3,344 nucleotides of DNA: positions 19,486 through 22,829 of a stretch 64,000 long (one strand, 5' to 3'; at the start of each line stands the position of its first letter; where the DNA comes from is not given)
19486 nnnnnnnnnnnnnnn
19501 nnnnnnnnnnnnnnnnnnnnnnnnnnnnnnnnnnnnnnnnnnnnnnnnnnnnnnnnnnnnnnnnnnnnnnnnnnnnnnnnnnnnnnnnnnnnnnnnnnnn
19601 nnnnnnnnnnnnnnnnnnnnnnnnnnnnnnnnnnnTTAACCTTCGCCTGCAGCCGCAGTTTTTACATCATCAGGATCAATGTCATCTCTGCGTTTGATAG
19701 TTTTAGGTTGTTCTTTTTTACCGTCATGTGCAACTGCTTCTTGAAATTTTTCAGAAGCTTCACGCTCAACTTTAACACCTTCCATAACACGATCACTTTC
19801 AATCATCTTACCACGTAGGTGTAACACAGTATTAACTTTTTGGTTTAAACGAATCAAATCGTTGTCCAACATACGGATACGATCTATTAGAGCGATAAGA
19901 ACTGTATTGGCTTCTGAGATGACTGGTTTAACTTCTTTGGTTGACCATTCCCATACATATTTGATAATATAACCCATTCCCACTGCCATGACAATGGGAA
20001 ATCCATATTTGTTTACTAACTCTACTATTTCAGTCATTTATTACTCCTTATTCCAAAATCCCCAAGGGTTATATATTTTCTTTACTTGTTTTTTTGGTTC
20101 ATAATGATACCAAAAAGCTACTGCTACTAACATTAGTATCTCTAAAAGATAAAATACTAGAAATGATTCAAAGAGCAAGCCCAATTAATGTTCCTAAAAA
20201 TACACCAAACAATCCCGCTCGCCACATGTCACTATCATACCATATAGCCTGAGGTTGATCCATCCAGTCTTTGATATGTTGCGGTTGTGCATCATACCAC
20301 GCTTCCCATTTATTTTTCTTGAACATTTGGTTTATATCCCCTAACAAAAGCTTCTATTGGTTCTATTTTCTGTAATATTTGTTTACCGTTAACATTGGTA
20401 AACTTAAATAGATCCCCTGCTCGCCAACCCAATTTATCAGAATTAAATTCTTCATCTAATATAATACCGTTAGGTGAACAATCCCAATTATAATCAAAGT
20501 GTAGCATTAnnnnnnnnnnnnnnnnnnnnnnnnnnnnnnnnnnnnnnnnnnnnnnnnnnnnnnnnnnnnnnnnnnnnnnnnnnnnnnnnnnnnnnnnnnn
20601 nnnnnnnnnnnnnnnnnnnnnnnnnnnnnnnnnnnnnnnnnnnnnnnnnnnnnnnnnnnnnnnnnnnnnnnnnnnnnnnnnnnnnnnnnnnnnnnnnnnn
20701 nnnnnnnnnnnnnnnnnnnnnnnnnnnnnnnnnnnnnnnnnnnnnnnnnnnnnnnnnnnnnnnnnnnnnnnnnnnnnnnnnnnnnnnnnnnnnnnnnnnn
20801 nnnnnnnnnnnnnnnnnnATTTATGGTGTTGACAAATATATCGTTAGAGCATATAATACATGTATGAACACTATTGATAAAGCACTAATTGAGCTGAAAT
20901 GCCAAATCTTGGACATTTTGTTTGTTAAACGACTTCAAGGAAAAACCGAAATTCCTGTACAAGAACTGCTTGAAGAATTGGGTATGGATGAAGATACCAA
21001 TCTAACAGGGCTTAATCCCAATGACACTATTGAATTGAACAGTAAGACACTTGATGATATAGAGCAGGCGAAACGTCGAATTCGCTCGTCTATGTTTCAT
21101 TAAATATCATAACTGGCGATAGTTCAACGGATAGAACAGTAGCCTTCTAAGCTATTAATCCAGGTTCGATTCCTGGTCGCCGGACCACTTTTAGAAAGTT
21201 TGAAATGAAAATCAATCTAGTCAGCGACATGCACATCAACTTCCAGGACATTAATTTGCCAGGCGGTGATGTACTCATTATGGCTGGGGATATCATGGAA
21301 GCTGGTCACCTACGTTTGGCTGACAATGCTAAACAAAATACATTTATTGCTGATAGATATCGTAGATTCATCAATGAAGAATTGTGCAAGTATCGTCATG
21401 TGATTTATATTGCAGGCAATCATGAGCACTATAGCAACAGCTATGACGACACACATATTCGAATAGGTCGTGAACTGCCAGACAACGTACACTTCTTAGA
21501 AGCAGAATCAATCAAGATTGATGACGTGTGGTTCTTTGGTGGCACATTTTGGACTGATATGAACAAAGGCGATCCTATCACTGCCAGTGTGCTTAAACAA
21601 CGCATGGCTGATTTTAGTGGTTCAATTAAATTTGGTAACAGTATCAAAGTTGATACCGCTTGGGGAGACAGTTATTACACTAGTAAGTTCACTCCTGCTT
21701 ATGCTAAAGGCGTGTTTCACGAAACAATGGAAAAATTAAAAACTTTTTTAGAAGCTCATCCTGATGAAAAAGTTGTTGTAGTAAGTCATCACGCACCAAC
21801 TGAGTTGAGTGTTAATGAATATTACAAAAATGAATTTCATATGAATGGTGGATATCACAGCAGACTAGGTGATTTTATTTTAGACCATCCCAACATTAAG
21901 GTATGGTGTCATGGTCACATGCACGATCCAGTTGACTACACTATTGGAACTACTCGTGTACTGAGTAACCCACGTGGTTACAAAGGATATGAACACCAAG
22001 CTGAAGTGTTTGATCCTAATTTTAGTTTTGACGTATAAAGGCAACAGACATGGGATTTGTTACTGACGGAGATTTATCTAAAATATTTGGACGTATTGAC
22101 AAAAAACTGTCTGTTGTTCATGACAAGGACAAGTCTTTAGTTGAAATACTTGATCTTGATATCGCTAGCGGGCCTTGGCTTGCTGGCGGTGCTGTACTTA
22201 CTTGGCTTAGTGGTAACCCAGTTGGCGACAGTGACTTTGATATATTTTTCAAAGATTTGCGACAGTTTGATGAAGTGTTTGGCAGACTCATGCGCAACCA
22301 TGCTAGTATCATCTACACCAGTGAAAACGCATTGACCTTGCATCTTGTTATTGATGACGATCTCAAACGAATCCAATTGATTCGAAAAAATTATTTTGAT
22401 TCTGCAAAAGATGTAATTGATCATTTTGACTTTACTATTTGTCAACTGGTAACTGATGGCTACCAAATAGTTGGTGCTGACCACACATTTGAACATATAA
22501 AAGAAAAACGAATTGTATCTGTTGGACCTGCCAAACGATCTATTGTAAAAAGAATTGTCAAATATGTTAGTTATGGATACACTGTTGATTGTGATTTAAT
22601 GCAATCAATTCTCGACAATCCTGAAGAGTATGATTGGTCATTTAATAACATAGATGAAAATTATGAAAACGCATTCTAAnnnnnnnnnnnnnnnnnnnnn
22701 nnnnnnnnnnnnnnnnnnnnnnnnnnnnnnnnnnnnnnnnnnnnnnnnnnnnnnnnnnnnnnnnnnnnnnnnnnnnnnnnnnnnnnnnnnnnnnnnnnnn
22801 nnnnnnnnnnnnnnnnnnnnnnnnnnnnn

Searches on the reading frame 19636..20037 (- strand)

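Call 17: search_protein_families(library=phrogs, proteins=[window:19636-20037:-], max_evalue=0.00001)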
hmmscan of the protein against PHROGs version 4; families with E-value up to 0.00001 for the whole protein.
window:19636-20037:- (133 aa): 1 family
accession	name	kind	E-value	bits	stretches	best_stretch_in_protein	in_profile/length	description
phrog_18771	-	unknown function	3.4e-29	101.6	1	1-78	1-78/93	-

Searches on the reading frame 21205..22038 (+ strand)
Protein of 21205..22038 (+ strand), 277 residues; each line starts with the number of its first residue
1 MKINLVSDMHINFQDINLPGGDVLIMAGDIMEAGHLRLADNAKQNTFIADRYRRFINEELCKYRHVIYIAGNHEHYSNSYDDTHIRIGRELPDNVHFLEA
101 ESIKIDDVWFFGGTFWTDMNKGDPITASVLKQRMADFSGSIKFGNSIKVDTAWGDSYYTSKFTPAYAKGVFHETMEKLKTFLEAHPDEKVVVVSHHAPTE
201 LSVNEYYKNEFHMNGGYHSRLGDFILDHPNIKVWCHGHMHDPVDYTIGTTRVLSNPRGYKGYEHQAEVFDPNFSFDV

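Call 18: search_protein_families(library=phrogs, proteins=[window:21205-22038:+], max_evalue=0.00001)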
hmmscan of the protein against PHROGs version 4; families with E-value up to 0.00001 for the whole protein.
window:21205-22038:+ (277 aa): 1 family
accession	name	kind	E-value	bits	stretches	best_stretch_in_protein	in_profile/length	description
phrog_1649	-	other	3.5e-50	171.4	1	1-267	36-279/308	metallo-phosphoesterase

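Call 28: search_protein_families(library=pfam, proteins=[window:21205-22038:+], max_evalue=0.01)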
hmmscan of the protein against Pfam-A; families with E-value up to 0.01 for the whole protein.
window:21205-22038:+ (277 aa): 2 families
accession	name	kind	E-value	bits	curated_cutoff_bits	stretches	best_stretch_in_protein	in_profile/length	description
PF00149.33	Metallophos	-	3.3e-10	41.1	21.5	1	1-242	1-191/191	Calcineurin-like phosphoesterase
PF12850.12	Metallophos_2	-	0.0095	16.4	27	0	1-92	1-72/154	Calcineurin-like phosphoesterase superfamily domain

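Call 78: search_solved_structures(query=window:21205-22038:+, max_evalue=0.1)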
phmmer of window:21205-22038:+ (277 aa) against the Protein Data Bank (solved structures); distinct sequences matched with E-value up to 0.1: 0.

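Call 97: search_protein_families(library=ncbifam, proteins=[window:21205-22038:+], max_evalue=0.01)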
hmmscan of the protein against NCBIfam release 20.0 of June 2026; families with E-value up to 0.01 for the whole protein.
window:21205-22038:+ (277 aa): 3 families
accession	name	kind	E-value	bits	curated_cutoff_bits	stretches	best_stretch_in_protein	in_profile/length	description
NF008359.0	PRK11148.1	equivalog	1.8e-05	24.4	225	1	174-257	143-222/275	3',5'-cyclic-AMP phosphodiesterase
TIGR03767.1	P_acnes_RR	hypoth_equivalog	0.00061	18.5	330.75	1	174-241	324-391/496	TIGR03767 family metallophosphoesterase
TIGR03729.1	acc_ester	subfamily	0.0027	17.1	148.25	0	2-259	1-239/239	putative phosphoesterase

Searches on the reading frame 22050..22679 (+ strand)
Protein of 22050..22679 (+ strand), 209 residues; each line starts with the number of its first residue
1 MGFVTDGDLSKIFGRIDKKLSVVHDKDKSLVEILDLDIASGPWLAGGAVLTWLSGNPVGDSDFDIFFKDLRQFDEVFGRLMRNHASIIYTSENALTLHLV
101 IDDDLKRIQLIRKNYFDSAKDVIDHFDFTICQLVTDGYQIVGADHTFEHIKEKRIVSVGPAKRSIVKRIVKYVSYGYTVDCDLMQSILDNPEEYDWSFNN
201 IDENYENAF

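Call 18: search_protein_families(library=phrogs, proteins=[window:22050-22679:+], max_evalue=0.00001)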
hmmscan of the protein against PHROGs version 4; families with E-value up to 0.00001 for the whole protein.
window:22050-22679:+ (209 aa): 4 families
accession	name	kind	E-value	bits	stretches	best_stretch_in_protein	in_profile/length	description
phrog_4400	-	unknown function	5.5e-15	56.6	1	35-182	20-183/248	-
phrog_27100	-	unknown function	5.1e-10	39.9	1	39-179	28-169/386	-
phrog_18122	-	unknown function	3.2e-08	34.4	1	90-180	77-184/365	-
phrog_1614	-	DNA, RNA and nucleotide metabolism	3.5e-08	34.4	1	40-145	35-161/268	nucleotidyltransferase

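Call 28: search_protein_families(library=pfam, proteins=[window:22050-22679:+], max_evalue=0.01)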
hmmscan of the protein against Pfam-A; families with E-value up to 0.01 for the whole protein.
window:22050-22679:+ (209 aa): 0 families

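Call 79: search_solved_structures(query=window:22050-22679:+, max_evalue=1)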
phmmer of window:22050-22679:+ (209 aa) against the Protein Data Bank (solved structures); distinct sequences matched with E-value up to 1: 1.
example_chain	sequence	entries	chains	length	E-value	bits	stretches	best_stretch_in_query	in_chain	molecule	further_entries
9vfj_1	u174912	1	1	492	0.63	12.8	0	21-64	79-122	LHCI-1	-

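Call 97: search_protein_families(library=ncbifam, proteins=[window:22050-22679:+], max_evalue=0.01)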
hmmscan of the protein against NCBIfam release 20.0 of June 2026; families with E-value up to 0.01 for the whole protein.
window:22050-22679:+ (209 aa): 0 families
